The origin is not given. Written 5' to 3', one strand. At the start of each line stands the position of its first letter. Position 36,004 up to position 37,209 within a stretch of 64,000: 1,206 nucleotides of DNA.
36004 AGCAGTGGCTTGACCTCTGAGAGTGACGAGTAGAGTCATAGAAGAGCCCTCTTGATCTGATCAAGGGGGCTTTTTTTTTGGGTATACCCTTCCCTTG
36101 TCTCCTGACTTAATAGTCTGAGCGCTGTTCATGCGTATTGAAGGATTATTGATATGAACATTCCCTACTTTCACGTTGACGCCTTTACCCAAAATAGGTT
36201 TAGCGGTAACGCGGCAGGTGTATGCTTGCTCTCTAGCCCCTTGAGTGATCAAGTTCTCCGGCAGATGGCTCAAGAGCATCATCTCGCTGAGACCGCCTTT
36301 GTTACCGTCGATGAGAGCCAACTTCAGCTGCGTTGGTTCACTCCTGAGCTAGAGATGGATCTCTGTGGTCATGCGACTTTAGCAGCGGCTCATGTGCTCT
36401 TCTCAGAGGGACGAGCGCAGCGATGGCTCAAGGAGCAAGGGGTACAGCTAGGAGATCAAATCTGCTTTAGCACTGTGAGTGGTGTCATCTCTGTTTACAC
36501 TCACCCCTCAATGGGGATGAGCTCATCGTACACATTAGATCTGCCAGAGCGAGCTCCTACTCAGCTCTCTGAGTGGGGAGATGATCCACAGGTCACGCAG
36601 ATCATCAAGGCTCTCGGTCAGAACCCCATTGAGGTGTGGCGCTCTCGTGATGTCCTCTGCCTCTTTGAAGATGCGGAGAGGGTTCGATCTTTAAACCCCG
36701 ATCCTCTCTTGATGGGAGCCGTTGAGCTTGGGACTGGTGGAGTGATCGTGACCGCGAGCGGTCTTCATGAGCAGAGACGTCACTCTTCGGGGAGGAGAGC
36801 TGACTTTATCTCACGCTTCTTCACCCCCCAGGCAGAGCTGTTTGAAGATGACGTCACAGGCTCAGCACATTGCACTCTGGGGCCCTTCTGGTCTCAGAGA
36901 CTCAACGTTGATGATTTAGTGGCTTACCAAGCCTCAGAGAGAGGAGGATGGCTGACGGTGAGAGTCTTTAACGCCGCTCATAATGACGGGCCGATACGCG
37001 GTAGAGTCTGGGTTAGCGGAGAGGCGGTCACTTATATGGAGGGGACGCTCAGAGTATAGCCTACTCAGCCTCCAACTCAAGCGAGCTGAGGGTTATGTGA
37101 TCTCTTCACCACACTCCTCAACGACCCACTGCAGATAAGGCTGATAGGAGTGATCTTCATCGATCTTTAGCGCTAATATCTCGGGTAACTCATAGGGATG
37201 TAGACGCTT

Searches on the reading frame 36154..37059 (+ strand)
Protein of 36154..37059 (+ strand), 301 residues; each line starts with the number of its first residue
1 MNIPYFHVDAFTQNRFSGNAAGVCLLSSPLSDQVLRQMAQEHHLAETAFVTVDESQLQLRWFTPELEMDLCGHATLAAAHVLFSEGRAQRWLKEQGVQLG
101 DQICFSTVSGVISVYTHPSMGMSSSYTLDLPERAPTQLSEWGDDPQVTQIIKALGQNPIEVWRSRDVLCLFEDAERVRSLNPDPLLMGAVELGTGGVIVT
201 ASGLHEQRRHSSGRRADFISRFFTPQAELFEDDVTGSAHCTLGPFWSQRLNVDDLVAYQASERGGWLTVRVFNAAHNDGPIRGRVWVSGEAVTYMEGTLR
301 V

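Call 12: find_encoding_contigs(protein=window:36154-37059:+, flank=10000, max_places=10)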
Protein window:36154-37059:+ (301 aa): 5 contigs read that carry it; 5 places shown.
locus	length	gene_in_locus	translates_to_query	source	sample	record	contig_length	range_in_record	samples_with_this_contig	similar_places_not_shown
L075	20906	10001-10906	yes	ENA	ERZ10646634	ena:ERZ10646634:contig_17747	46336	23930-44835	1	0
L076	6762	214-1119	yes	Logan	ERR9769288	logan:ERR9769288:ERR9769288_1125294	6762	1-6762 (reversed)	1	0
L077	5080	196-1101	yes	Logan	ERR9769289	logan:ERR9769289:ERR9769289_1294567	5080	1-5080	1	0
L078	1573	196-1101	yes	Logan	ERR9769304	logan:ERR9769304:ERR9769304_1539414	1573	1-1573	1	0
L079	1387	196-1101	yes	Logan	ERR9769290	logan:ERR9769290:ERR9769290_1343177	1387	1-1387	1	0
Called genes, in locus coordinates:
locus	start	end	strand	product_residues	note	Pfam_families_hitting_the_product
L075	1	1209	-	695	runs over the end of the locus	PF00005:ABC_tran (faint), PF17760:UvrA_inter, PF17755:UvrA_DNA-bind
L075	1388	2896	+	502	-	PF00669:Flagellin_N, PF07196:Flagellin_IN (weak), PF00700:Flagellin_C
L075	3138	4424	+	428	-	PF00669:Flagellin_N, PF07196:Flagellin_IN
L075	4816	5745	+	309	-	PF00669:Flagellin_N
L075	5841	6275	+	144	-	PF00700:Flagellin_C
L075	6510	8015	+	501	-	PF00669:Flagellin_N, PF00700:Flagellin_C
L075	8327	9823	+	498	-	PF00669:Flagellin_N, PF07196:Flagellin_IN, PF00700:Flagellin_C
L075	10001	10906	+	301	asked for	PF02567:PhzC-PhzF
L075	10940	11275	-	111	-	PF03091:CutA1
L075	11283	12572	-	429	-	PF05195:AMP_N, PF00557:Peptidase_M24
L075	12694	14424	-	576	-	-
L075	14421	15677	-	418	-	-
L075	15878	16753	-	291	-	-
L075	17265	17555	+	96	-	-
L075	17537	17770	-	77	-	-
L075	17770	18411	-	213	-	PF01790:LGT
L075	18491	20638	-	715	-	PF05649:Peptidase_M13_N, PF01431:Peptidase_M13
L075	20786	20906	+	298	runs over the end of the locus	-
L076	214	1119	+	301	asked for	PF02567:PhzC-PhzF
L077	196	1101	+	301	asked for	PF02567:PhzC-PhzF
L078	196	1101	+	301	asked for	PF02567:PhzC-PhzF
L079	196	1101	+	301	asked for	PF02567:PhzC-PhzF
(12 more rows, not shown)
